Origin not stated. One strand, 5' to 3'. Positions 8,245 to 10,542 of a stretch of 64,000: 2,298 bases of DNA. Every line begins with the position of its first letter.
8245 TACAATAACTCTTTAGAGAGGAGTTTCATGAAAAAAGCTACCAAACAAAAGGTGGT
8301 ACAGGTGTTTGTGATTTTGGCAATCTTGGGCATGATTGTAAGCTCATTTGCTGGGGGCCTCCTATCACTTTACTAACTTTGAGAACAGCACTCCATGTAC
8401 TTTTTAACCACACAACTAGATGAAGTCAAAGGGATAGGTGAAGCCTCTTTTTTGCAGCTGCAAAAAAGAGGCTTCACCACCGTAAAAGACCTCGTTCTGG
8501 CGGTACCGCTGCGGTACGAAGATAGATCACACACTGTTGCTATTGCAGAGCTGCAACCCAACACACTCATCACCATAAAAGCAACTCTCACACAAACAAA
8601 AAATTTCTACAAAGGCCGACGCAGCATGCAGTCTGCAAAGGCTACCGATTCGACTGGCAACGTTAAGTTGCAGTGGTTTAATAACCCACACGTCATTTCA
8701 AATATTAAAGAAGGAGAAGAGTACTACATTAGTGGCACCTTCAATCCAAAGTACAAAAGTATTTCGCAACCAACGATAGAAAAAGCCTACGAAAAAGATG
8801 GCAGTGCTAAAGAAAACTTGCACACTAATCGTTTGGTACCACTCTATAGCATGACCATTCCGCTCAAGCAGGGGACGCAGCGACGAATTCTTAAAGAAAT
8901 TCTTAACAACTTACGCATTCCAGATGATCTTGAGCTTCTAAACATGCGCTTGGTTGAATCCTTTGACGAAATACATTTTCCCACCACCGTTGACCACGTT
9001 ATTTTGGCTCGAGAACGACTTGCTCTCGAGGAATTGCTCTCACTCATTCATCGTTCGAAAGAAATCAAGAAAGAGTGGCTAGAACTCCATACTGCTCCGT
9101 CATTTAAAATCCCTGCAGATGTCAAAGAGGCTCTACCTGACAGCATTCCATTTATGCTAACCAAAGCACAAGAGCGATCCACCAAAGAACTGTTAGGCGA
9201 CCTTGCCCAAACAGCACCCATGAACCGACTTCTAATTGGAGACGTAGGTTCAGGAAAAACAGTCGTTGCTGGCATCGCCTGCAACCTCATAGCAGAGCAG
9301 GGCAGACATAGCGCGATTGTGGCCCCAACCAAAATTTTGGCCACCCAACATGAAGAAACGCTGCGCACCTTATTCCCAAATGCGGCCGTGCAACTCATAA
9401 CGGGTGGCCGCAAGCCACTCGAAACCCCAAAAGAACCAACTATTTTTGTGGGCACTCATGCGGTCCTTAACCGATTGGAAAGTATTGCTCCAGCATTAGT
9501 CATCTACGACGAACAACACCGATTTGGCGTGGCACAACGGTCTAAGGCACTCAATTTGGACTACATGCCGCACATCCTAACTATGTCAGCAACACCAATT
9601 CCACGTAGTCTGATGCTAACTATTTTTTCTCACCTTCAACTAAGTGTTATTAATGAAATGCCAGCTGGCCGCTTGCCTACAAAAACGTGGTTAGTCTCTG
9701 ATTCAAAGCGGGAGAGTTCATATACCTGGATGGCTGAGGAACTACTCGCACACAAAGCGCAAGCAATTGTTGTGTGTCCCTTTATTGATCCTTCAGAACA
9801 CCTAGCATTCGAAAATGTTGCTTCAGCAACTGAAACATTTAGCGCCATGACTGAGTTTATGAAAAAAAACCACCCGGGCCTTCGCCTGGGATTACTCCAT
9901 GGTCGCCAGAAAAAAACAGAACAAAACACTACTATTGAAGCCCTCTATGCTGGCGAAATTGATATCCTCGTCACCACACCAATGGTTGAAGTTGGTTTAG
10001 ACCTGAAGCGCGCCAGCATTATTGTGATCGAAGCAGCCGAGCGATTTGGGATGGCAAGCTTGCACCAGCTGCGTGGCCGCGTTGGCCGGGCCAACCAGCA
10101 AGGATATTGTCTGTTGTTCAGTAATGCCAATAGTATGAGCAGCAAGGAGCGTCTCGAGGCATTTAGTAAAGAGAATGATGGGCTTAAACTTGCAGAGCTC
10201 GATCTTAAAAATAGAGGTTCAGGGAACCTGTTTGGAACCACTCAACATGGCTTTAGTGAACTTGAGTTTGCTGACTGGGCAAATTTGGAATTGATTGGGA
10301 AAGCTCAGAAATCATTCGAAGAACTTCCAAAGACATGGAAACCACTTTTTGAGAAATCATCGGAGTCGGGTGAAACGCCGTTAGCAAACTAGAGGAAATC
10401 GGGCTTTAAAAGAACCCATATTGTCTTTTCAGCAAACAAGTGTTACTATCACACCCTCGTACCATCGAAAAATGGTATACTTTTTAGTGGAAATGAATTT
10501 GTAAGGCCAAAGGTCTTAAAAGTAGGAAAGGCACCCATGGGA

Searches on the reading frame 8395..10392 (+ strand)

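Call 20: search_protein_families(library=pfam, proteins=[window:8395-10392:+], max_evalue=0.01)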
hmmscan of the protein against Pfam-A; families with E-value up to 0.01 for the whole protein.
window:8395-10392:+ (665 aa): 8 families
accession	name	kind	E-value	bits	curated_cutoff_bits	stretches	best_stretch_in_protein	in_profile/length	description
PF00270.35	DEAD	-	1.2e-19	71.1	26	1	257-405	2-163/167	DEAD/DEAH box helicase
PF17191.10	RecG_wedge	-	4.1e-19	69.2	23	1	11-171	5-160/162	RecG wedge domain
PF00271.37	Helicase_C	-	1.9e-15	57.5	23.5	1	452-567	13-110/110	Helicase conserved C-terminal domain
PF04851.21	ResIII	-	7e-12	46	22.5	1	255-401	4-162/164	Type III restriction enzyme, res subunit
PF22590.2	Cas3-like_C_2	-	2.3e-06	28.2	27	1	472-567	9-105/106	CRISPR-associated nuclease/helicase Cas3, C-terminal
PF19833.4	RecG_dom3_C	-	0.0002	21.8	26.8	1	594-629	2-38/87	ATP-dependent DNA helicase RecG, domain 3, C-terminal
PF13401.12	AAA_22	-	0.00083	20.1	27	0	279-386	9-101/130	AAA domain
PF01336.31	tRNA_anti-codon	-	0.0023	18.3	27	1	59-118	1-59/75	OB-fold nucleic acid binding domain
